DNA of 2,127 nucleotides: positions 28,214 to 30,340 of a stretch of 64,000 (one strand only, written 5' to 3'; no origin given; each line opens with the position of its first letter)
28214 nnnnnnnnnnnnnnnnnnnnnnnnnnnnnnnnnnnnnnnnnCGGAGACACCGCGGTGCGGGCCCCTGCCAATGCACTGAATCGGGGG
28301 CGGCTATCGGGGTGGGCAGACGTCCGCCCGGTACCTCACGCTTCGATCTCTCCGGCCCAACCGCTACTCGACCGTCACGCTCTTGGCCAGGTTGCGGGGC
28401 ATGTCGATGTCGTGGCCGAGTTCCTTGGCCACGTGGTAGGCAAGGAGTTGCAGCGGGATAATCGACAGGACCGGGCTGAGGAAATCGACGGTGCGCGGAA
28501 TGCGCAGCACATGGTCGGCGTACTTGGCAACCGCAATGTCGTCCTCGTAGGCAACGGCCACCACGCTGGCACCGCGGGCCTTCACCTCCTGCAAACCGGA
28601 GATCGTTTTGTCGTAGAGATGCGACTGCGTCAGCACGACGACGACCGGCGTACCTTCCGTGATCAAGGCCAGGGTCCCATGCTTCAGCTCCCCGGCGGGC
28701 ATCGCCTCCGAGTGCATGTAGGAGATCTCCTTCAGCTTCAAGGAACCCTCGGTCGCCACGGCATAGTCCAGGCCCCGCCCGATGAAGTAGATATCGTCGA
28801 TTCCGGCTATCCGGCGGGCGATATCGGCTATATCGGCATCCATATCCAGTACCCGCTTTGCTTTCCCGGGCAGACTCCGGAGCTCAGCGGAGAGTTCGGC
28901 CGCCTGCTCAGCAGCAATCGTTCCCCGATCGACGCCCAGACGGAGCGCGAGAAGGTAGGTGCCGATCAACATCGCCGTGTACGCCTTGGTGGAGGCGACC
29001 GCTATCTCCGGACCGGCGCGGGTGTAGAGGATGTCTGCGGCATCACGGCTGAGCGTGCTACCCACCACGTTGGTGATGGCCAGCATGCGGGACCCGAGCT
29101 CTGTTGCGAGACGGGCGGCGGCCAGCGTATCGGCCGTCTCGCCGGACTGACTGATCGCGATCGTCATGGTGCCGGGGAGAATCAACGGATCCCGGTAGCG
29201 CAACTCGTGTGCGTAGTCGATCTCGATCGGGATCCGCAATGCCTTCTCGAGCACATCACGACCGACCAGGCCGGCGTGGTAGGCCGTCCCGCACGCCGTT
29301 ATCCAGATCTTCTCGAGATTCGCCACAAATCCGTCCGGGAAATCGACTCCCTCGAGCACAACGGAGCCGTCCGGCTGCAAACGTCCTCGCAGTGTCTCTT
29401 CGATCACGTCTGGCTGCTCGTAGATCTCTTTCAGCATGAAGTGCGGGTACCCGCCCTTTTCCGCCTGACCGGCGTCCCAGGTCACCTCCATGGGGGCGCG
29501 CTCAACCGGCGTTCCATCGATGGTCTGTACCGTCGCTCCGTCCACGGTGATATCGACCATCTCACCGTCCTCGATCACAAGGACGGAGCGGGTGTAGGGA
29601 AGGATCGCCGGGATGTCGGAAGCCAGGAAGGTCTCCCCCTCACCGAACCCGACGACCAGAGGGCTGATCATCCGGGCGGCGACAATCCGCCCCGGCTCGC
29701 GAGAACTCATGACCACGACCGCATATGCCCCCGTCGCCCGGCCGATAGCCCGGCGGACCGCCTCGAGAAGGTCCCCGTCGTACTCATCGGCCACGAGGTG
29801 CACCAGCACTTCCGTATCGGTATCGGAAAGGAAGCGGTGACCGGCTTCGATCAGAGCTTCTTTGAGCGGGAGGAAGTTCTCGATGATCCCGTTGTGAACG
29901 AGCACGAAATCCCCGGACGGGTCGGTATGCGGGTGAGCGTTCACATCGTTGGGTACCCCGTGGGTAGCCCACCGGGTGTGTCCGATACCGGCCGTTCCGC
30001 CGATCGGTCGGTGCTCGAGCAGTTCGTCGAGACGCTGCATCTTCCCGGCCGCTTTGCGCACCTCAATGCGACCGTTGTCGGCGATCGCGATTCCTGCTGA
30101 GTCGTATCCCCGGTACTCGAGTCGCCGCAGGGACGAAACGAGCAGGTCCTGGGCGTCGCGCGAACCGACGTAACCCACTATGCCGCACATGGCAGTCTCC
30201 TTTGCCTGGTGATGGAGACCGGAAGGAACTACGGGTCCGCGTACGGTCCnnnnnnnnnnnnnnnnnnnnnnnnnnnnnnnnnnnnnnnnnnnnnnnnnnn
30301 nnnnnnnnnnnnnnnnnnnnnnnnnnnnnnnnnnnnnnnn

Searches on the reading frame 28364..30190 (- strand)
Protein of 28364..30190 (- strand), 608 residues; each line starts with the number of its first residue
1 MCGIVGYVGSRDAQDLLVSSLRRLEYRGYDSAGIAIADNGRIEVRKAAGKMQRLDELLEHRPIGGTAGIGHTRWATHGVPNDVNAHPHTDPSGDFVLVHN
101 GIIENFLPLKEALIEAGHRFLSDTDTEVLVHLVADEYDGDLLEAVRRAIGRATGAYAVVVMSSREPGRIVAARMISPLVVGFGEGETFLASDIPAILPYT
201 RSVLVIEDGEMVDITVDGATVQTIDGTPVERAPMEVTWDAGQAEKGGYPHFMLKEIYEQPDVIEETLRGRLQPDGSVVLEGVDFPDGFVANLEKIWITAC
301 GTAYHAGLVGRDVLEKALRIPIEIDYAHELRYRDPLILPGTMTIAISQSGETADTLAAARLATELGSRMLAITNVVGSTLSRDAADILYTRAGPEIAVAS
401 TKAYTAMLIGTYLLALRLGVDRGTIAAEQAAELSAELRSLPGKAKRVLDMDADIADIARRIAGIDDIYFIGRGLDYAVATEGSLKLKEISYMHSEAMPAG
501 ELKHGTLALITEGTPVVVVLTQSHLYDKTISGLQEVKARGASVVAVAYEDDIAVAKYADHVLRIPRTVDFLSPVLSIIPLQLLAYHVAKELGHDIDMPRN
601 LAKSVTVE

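Call 6: search_protein_families(library=pfam, proteins=[window:28364-30190:-])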
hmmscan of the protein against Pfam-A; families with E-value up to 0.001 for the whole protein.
window:28364-30190:- (608 aa): 4 families
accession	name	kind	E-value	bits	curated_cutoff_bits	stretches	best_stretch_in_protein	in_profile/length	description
PF01380.27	SIS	-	1.4e-53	180.6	25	2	293-416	6-130/131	SIS domain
PF13522.11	GATase_6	-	4.4e-20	72.5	27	1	65-191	10-129/130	Glutamine amidotransferase domain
PF13537.11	GATase_7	-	4.9e-15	56.1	25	1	83-197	11-122/123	Glutamine amidotransferase domain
PF13230.11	GATase_4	-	0.00024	20.6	23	1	50-129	56-133/272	Glutamine amidotransferases class-II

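Call 7: find_related_loci(query=window:28364-30190:-, collection=genome_contigs, flank=3000)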
Query window:28364-30190:- (608 aa) in genome_contigs; peptide patterns used: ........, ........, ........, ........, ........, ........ (x = any residue, [..] = any of these).
600 stretches matched a pattern (row limit reached: there are more); 590 encode a relative of the query (tblastn E <= 1e-3); the best 80 are kept; 80 distinct loci.
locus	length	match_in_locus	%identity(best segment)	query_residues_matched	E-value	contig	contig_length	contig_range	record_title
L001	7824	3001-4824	76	1-608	0e+0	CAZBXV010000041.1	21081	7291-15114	MAG TPA_asm: uncultured Acidimicrobiia bacterium isolate SRP214966_co1_475 genome assembly, contig: NODE_3679_length_210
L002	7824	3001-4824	75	1-608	0e+0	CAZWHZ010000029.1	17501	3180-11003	MAG TPA_asm: uncultured Acidimicrobiia bacterium isolate SRP214966_co3_231 genome assembly, contig: NODE_4591_length_175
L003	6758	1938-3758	68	1-608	0e+0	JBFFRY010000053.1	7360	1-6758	MAG: Acidimicrobiia bacterium isolate Mix_mud21.2022.07.23 k141_2246981_length_7360_cov_14.7894, whole genome shotgun se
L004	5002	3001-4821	64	1-608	0e+0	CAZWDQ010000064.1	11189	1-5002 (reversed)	MAG TPA_asm: uncultured Acidimicrobiaceae bacterium isolate SRP155585_co2_192 genome assembly, contig: NODE_4193_length_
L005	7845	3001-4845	61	1-608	0e+0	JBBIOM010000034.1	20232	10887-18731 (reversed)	MAG: Armatimonadota bacterium isolate EPS170215_bin_28 NODE_2190_length_20232_cov_31.230163, whole genome shotgun sequen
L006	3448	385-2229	61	1-608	0e+0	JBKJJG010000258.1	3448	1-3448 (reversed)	MAG: bacterium isolate ant_bin.196 S1Ck117_4260507_flag_1_multi_8.0000_len_3448, whole genome shotgun sequence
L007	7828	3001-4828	65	1-608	0e+0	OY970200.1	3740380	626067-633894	MAG: uncultured Acidimicrobiia bacterium isolate MFD03066.bin.1.45 genome assembly, chromosome: 1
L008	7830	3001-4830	54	1-608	0e+0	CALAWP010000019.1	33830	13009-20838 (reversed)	MAG TPA_asm: uncultured Paenibacillus sp. isolate SRR4028131_bin.23_CONCOCT_v1.1_MAG genome assembly, contig: ERZ795039.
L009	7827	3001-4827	54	1-608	0e+0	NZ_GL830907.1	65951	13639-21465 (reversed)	Phascolarctobacterium succinatutens YIT 12067 Scfld139, whole genome shotgun sequence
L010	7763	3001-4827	56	1-608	0e+0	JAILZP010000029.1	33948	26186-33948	MAG: Peptococcaceae bacterium isolate HOT.CON.130 NODE_1183_length_33948_cov_9.719996, whole genome shotgun sequence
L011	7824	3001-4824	55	1-608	0e+0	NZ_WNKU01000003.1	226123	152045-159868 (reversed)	Heliobacterium mobile strain DSM 6151 NODE_3_length_226123_cov_42.7992, whole genome shotgun sequence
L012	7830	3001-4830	52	1-608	0e+0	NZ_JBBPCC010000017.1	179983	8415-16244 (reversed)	Paenibacillus filicis strain KACC14197 contig17, whole genome shotgun sequence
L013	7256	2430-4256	53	1-608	0e+0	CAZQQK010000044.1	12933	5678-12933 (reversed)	MAG TPA_asm: uncultured Phascolarctobacterium sp. isolate SRP350583_co2_162 genome assembly, contig: NODE_7166_length_12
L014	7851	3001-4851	52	1-608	0e+0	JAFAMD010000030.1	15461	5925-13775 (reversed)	MAG: Acidobacteriaceae bacterium isolate CP_BE_RX_54 BE_RX_k147_7041211, whole genome shotgun sequence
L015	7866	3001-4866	52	1-608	0e+0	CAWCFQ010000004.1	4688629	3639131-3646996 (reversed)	MAG: uncultured Acidobacteriaceae bacterium isolate MFD01231.bin.1.98 genome assembly, contig: contig_6931, whole genome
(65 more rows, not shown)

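Call 26: find_related_loci(query=window:28364-30190:-, collection=metagenome_contigs, flank=1500)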
Query window:28364-30190:- (608 aa) in metagenome_contigs; peptide patterns used: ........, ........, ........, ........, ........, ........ (x = any residue, [..] = any of these).
600 stretches matched a pattern (row limit reached: there are more); 587 encode a relative of the query (tblastn E <= 1e-3); the best 80 are kept; 80 distinct loci.
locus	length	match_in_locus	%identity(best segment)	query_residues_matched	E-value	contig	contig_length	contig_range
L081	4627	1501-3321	67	1-608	0e+0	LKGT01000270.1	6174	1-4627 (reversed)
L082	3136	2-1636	66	64-608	0e+0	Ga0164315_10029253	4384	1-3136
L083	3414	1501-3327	55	1-608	0e+0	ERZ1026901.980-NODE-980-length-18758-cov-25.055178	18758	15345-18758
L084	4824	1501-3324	54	1-608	0e+0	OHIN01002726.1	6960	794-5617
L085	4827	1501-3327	54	1-608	0e+0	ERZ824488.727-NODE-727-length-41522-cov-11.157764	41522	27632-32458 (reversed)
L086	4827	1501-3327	54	1-608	0e+0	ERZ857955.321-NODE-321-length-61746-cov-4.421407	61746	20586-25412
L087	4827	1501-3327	54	1-608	0e+0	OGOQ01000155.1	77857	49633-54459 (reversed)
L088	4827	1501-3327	55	1-608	0e+0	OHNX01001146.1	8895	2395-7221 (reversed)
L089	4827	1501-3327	55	1-608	0e+0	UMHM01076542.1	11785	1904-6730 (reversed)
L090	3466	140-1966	55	1-608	0e+0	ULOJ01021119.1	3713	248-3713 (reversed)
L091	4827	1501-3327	53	1-608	0e+0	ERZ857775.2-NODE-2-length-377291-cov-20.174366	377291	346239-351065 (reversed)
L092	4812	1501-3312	58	1-608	0e+0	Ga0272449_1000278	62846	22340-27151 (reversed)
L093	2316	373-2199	52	1-608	0e+0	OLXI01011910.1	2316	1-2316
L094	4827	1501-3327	53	1-608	0e+0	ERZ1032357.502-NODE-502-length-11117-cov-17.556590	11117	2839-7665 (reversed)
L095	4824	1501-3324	50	1-608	0e+0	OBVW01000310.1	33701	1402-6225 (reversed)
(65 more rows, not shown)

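Call 30: find_homologous_proteins(query=window:28364-30190:-, max_evalue=1e-100)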
Query window:28364-30190:- (608 aa): 8000 proteins with E <= 1e-100 among 8000 candidates; the best 120 are listed.
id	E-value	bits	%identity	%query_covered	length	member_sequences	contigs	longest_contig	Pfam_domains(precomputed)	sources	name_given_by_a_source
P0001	0.0e+0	1329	100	100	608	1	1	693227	PF01380.28,PF13522.12,PF13537.12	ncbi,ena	-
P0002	0.0e+0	1304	98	100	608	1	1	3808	PF01380.28,PF13522.12,PF13537.12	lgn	-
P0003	0.0e+0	1263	95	100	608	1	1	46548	PF13230.12,PF01380.28,PF13522.12,PF13537.12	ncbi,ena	-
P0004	0.0e+0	1251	94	100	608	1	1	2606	PF01380.28,PF13522.12,PF13537.12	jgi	jgi:glucosamine--fructose-6-phosphate aminotransferase (isomerizing)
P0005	0.0e+0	1205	91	100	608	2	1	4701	PF01380.28,PF13522.12,PF13537.12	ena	-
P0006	0.0e+0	1202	90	100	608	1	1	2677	PF01380.28,PF13522.12,PF13537.12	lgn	-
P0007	0.0e+0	1201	90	100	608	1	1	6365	PF01380.28,PF13522.12,PF13537.12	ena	-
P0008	0.0e+0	1199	90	100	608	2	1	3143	PF01380.28,PF13522.12,PF13537.12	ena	-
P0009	0.0e+0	1193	89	100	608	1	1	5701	PF01380.28,PF13522.12,PF13537.12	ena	-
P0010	0.0e+0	1190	90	100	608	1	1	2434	PF01380.28,PF13522.12,PF13537.12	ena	-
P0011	0.0e+0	1187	89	100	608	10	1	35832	PF01380.28,PF13522.12,PF13537.12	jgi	jgi:glucosamine--fructose-6-phosphate aminotransferase (isomerizing)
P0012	0.0e+0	1187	89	100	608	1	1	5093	PF01380.28,PF13522.12,PF13537.12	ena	-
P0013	0.0e+0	1185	89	100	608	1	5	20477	PF01380.28,PF13522.12,PF13537.12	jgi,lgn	jgi:glucosamine--fructose-6-phosphate aminotransferase (isomerizing)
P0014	0.0e+0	1183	88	100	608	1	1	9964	PF01380.28,PF13522.12,PF13537.12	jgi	jgi:glucosamine--fructose-6-phosphate aminotransferase (isomerizing)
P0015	0.0e+0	1183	89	100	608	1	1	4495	PF13230.12,PF01380.28,PF13522.12,PF13537.12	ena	-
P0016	0.0e+0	1182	88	100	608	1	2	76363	PF01380.28,PF13522.12,PF13537.12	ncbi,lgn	-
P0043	0.0e+0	1147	86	100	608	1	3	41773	PF01380.28,PF13522.12,PF13537.12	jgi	jgi:glucosamine--fructose-6-phosphate aminotransferase (isomerizing)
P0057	1.1e-295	1000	74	100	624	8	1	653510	PF01380.28,PF13522.12,PF13537.12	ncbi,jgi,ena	-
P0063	6.7e-287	971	73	100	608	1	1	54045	PF01380.28,PF13522.12,PF13537.12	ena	-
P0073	1.6e-280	950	71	100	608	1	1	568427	PF01380.28,PF13522.12,PF13537.12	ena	-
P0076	5.9e-280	948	71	100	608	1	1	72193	PF01380.28,PF13522.12,PF13537.12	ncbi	-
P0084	6.6e-277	938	70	100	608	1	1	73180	PF01380.28,PF13522.12,PF13537.12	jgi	-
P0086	1.6e-276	937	70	100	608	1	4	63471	PF01380.28,PF13522.12,PF13537.12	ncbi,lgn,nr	ncbi:MAG: glutamine--fructose-6-phosphate transaminase (isomerizing) [Actinobacteria bacterium]|nr:g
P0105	8.2e-273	925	69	100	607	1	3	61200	PF01380.28,PF13522.12,PF13537.12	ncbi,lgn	ncbi:MAG: glutamine--fructose-6-phosphate transaminase (isomerizing) [Acidimicrobiia bacterium]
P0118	1.2e-271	921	68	100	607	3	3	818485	PF01380.28,PF13522.12,PF13537.12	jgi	jgi:glucosamine--fructose-6-phosphate aminotransferase (isomerizing)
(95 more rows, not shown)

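Call 32: find_encoding_contigs(protein=P0001, flank=700, max_places=2)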
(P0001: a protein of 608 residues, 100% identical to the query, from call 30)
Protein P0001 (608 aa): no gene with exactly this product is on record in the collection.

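Call 33: find_encoding_contigs(protein=P0003, flank=700, max_places=1)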
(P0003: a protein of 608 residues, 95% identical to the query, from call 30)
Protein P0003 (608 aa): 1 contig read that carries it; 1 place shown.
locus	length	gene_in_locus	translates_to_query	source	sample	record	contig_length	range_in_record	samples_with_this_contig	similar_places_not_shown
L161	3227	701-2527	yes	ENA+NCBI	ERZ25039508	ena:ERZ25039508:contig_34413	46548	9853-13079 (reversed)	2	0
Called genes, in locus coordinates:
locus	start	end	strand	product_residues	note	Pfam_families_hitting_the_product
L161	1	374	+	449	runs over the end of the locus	PF02878:PGM_PMM_I, PF02879:PGM_PMM_II, PF02880:PGM_PMM_III, PF00408:PGM_PMM_IV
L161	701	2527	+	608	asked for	PF13230:GATase_4 (faint), PF13522:GATase_6, PF13537:GATase_7, PF01380:SIS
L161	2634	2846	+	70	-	PF13376:OmdA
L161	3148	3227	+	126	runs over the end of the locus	PF01648:ACPS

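Call 34: find_encoding_contigs(protein=P0016, flank=700, max_places=1)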
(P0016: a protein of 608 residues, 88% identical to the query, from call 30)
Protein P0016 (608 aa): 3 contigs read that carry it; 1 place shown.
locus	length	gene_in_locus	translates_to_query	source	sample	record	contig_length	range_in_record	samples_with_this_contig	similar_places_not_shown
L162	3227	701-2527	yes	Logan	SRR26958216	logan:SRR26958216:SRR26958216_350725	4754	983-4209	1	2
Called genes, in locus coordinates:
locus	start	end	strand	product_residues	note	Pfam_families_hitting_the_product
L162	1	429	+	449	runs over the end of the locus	PF02878:PGM_PMM_I, PF02879:PGM_PMM_II, PF02880:PGM_PMM_III, PF00408:PGM_PMM_IV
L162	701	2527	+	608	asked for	PF13522:GATase_6, PF13537:GATase_7, PF01380:SIS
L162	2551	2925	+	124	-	PF01648:ACPS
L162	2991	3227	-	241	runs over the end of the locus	PF02353:CMAS (weak), PF05175:MTS (weak), PF13489:Methyltransf_23, PF01209:Ubie_methyltran (weak), PF13847:Methyltransf_31, PF08241:Methyltransf_11, PF08242:Methyltransf_12, PF13649:Methyltransf_25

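Call 35: find_encoding_contigs(protein=P0043, flank=700, max_places=1)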
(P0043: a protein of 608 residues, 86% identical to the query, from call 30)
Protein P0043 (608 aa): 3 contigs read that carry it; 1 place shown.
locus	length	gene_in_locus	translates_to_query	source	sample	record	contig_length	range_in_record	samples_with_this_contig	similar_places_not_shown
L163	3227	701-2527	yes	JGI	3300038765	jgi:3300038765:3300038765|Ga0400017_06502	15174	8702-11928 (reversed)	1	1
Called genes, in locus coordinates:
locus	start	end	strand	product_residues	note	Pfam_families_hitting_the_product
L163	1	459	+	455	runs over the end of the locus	PF02878:PGM_PMM_I, PF02879:PGM_PMM_II, PF02880:PGM_PMM_III, PF00408:PGM_PMM_IV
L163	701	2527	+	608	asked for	PF13522:GATase_6, PF13537:GATase_7, PF01380:SIS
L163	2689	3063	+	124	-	PF01648:ACPS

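Call 36: find_encoding_contigs(protein=P0057, flank=700, max_places=1)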
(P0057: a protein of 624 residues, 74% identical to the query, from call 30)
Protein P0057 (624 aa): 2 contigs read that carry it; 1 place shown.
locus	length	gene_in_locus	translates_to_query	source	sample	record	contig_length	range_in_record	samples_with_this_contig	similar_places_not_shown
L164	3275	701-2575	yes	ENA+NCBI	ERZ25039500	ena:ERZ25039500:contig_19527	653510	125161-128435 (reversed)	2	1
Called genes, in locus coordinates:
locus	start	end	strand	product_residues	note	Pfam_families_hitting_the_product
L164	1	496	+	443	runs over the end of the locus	PF02878:PGM_PMM_I, PF02879:PGM_PMM_II, PF02880:PGM_PMM_III, PF00408:PGM_PMM_IV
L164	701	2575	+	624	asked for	PF13522:GATase_6, PF13537:GATase_7, PF01380:SIS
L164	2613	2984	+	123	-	PF01648:ACPS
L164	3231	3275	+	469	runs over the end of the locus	PF03853:YjeF_N, PF01256:Carb_kinase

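Call 37: find_encoding_contigs(protein=P0063, flank=700, max_places=1)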
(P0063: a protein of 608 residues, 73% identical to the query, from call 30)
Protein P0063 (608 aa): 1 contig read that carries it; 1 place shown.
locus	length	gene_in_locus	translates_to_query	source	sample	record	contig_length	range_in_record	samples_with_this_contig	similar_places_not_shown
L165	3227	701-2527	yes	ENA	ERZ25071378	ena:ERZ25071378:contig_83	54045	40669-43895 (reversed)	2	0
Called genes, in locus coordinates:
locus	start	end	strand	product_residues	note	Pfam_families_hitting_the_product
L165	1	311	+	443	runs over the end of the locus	PF02878:PGM_PMM_I, PF02879:PGM_PMM_II, PF02880:PGM_PMM_III, PF00408:PGM_PMM_IV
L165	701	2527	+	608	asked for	PF13522:GATase_6, PF13537:GATase_7, PF01380:SIS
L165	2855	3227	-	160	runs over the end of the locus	PF13683:rve_3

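Call 38: find_encoding_contigs(protein=P0073, flank=700, max_places=1)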
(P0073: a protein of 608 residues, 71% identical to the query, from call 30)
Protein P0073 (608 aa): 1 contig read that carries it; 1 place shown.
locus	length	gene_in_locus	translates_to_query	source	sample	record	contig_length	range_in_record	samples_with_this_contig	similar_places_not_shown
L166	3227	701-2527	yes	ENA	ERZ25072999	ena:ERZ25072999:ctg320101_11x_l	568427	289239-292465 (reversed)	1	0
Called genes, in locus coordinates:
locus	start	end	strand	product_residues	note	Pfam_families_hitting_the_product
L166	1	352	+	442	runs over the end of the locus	PF02878:PGM_PMM_I, PF02879:PGM_PMM_II, PF02880:PGM_PMM_III, PF00408:PGM_PMM_IV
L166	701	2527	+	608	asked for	PF13522:GATase_6, PF13537:GATase_7, PF01380:SIS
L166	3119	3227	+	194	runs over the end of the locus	PF00440:TetR_N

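Call 39: find_encoding_contigs(protein=P0076, flank=700, max_places=1)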
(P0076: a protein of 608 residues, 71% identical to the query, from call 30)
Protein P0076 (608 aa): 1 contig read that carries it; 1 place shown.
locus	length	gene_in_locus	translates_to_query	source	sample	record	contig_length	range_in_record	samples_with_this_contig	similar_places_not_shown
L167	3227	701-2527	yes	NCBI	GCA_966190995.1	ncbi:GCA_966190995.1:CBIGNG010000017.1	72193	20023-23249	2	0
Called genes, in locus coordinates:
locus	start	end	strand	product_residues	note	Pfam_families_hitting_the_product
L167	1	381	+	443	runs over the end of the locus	PF02878:PGM_PMM_I, PF02879:PGM_PMM_II, PF02880:PGM_PMM_III, PF00408:PGM_PMM_IV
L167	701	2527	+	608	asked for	PF13522:GATase_6, PF13537:GATase_7, PF01380:SIS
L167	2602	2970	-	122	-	PF00903:Glyoxalase (weak)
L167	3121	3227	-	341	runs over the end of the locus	PF01734:Patatin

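Call 40: find_encoding_contigs(protein=P0084, flank=700, max_places=1)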
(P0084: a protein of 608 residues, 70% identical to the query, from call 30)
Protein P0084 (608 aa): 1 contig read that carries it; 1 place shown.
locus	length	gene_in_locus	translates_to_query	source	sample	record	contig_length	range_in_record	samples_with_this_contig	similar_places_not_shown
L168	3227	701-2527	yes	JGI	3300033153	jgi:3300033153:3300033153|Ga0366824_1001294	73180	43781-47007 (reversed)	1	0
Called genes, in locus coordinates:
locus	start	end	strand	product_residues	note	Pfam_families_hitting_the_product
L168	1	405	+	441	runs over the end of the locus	PF02878:PGM_PMM_I, PF02879:PGM_PMM_II, PF02880:PGM_PMM_III, PF00408:PGM_PMM_IV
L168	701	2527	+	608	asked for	PF13522:GATase_6, PF13537:GATase_7, PF01380:SIS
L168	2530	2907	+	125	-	PF01648:ACPS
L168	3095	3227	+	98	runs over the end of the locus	-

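Call 41: find_encoding_contigs(protein=P0086, flank=700, max_places=1)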
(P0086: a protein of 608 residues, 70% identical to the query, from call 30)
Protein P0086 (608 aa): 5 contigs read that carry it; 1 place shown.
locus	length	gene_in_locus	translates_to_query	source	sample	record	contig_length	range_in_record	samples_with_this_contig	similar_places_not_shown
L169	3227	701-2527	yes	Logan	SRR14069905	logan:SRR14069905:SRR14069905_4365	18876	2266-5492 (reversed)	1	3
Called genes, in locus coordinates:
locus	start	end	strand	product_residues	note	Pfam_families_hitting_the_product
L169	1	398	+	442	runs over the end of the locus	PF02878:PGM_PMM_I, PF02879:PGM_PMM_II, PF02880:PGM_PMM_III, PF00408:PGM_PMM_IV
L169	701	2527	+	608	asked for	PF13522:GATase_6, PF13537:GATase_7, PF01380:SIS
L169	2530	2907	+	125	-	PF01648:ACPS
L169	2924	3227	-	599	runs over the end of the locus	PF00989:PAS (faint), PF08448:PAS_4, PF13188:PAS_8, PF13426:PAS_9 (weak), PF00512:HisKA, PF02518:HATPase_c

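Call 42: find_encoding_contigs(protein=P0105, flank=700, max_places=1)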
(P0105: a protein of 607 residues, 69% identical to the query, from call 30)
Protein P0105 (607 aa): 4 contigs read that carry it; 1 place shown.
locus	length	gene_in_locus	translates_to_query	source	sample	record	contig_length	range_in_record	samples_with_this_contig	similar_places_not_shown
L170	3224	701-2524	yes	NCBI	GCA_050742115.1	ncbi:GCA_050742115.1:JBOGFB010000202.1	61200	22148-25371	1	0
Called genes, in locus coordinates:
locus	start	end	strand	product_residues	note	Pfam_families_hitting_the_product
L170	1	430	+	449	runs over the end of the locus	PF02878:PGM_PMM_I, PF02879:PGM_PMM_II, PF02880:PGM_PMM_III, PF00408:PGM_PMM_IV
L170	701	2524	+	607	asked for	PF13522:GATase_6, PF13537:GATase_7, PF01380:SIS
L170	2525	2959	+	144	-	PF00583:Acetyltransf_1, PF13673:Acetyltransf_10, PF13508:Acetyltransf_7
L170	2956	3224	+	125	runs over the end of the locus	PF01648:ACPS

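Call 43: find_encoding_contigs(protein=P0118, flank=700, max_places=1)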
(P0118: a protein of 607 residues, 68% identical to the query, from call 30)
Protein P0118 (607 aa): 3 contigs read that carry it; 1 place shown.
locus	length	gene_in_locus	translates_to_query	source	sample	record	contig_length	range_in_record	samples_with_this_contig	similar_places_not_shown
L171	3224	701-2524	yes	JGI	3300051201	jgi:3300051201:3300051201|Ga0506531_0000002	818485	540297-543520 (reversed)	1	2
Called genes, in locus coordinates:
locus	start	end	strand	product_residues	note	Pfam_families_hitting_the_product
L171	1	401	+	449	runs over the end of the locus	PF02878:PGM_PMM_I, PF02879:PGM_PMM_II, PF02880:PGM_PMM_III, PF00408:PGM_PMM_IV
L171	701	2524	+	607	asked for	PF13522:GATase_6, PF13537:GATase_7, PF01380:SIS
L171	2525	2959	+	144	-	PF00583:Acetyltransf_1, PF13673:Acetyltransf_10, PF13508:Acetyltransf_7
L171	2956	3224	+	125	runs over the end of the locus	PF01648:ACPS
